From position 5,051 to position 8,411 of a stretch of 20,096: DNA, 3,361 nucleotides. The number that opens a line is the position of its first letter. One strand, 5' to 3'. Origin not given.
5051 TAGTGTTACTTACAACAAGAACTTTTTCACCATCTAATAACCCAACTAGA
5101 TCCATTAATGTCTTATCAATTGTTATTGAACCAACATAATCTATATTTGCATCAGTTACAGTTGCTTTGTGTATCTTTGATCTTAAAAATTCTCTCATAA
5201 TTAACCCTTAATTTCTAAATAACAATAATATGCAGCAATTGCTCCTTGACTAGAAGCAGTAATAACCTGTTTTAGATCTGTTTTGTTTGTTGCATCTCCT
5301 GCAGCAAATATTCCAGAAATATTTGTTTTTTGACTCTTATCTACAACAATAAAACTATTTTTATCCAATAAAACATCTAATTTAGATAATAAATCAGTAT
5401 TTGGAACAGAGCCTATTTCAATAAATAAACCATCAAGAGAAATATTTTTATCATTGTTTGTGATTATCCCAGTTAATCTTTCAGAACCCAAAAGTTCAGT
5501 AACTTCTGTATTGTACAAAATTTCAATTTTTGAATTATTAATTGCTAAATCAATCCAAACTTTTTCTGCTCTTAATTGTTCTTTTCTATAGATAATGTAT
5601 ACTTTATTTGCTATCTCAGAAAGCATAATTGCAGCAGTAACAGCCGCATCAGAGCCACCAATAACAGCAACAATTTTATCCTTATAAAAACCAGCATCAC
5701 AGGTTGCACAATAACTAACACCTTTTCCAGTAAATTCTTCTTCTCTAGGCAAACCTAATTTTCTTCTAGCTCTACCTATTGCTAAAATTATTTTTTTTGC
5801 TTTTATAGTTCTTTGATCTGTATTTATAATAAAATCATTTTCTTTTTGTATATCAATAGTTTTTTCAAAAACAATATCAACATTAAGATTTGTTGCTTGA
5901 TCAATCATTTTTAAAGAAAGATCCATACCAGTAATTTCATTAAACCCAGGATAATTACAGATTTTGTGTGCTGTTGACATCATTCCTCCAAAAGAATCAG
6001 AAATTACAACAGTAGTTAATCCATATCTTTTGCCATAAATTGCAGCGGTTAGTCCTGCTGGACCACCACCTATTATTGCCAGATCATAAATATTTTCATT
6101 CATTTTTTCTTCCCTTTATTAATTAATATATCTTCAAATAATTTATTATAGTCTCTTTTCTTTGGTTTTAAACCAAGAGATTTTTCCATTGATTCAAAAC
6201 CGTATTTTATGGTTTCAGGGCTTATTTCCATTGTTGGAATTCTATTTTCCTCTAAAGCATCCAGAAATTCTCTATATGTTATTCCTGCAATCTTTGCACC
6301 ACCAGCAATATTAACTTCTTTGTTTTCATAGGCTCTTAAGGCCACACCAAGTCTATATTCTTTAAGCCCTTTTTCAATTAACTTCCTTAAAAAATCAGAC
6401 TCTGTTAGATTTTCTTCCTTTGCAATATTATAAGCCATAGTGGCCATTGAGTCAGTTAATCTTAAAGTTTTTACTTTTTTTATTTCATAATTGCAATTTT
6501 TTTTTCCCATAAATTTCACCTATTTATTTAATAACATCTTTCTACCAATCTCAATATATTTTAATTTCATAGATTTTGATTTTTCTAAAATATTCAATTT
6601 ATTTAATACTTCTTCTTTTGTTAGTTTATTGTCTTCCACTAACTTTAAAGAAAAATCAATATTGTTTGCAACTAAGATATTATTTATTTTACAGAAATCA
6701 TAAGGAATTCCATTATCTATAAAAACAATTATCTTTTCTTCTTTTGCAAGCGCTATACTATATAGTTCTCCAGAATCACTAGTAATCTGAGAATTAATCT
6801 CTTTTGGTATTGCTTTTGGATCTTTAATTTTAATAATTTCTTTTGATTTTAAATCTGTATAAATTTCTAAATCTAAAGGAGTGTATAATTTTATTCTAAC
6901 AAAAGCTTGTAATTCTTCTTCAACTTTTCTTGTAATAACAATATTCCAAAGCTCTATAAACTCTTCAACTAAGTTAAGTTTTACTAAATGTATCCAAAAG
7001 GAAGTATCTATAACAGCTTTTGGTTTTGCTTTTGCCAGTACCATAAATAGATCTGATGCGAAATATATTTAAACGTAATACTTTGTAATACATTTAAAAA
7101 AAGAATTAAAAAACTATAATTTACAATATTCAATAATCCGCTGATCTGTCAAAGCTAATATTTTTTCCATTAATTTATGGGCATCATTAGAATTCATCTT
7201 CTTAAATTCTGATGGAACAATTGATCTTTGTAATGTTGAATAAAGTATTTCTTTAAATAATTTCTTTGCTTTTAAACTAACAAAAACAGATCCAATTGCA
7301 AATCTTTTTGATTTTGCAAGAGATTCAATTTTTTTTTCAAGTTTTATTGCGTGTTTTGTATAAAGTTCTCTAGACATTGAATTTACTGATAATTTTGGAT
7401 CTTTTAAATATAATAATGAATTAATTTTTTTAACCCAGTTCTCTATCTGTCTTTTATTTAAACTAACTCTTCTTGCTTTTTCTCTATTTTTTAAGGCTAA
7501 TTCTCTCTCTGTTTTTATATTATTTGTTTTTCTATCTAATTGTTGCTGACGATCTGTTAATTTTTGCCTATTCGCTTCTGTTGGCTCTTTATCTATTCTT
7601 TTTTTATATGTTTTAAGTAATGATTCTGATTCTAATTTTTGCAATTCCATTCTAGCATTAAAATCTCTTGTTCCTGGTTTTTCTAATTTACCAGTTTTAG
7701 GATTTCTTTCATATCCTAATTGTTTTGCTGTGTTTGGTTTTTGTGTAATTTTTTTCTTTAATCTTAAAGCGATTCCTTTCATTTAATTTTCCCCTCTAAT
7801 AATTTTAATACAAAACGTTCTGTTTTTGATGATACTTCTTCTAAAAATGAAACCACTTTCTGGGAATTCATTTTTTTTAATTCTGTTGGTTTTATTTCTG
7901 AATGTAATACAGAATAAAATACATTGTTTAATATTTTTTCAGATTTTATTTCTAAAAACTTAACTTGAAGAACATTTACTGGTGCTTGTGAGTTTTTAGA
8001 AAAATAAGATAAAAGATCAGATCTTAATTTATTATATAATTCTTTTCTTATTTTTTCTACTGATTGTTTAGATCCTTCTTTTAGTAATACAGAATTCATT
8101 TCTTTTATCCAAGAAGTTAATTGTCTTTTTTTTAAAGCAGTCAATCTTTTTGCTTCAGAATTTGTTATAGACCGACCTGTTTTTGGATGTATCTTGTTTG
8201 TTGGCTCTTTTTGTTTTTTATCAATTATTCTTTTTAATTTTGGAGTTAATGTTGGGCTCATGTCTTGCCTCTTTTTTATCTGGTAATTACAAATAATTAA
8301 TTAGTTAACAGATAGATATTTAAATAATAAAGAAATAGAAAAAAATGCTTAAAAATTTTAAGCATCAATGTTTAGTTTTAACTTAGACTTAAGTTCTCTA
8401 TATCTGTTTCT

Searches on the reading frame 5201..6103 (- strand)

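Call 6: search_protein_families(library=pfam, proteins=[window:5201-6103:-], max_evalue=0.1)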
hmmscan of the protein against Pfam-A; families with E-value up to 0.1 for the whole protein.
window:5201-6103:- (300 aa): 12 families
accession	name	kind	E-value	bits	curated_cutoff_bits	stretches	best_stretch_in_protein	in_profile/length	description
PF07992.20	Pyr_redox_2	-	6.5e-48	164.1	26.1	1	6-287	1-291/291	Pyridine nucleotide-disulphide oxidoreductase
PF13738.12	Pyr_redox_3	-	3.7e-24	86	30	2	72-269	95-305/305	Pyridine nucleotide-disulphide oxidoreductase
PF00070.33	Pyr_redox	-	3.4e-11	43.9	22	1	145-215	2-79/82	Pyridine nucleotide-disulphide oxidoreductase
PF12831.13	FAD_oxidored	-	3.5e-09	36.9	27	1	7-45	1-41/416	FAD dependent oxidoreductase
PF00890.30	FAD_binding_2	-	7e-07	29.2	20.4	1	7-39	1-33/414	FAD binding domain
PF03486.20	HI0933_like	-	1.9e-06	28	50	1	7-35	2-30/244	HI0933-like protein Rossmann domain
PF01266.30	DAO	-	7.8e-05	22.8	27.9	1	7-40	1-35/353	FAD dependent oxidoreductase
PF13450.12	NAD_binding_8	-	0.00027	21.6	21.9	1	10-53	1-42/68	NAD(P)-binding Rossmann-like domain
PF01494.25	FAD_binding_3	-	0.0015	18.3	22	1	7-35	3-31/349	FAD binding domain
PF05834.18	Lycopene_cycl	-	0.0061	16.1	23.4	0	7-37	1-33/380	Lycopene cyclase protein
PF01946.23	Thi4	-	0.0065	16.2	26.2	1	6-40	18-55/235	Thi4 family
PF01134.28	GIDA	-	0.0093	15.5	22.1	1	7-48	1-35/391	Glucose inhibited division protein A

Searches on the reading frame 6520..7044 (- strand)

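Call 6: search_protein_families(library=pfam, proteins=[window:6520-7044:-], max_evalue=0.1)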
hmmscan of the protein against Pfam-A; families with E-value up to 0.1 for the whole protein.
window:6520-7044:- (174 aa): 1 family
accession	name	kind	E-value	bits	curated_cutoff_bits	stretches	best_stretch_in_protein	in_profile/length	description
PF13638.12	PIN_4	-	0.079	13.7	21.9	1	11-49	2-38/132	PIN domain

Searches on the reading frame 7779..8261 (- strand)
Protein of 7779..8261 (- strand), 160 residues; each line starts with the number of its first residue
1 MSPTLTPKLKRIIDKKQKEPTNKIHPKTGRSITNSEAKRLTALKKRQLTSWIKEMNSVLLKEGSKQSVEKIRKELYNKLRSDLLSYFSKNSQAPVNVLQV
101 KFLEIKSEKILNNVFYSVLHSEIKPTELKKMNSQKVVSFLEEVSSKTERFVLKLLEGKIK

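Call 6: search_protein_families(library=pfam, proteins=[window:7779-8261:-], max_evalue=0.1)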
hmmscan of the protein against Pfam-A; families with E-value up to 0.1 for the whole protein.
window:7779-8261:- (160 aa): 2 families
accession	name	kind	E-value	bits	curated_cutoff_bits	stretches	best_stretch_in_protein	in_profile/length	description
PF10057.14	MpsC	-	0.0037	17.8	23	0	56-100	49-94/111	Na+-translocating membrane potential-generating system (MpsC)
PF03448.22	MgtE_N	-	0.076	14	25.9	0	128-156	58-86/102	MgtE intracellular N domain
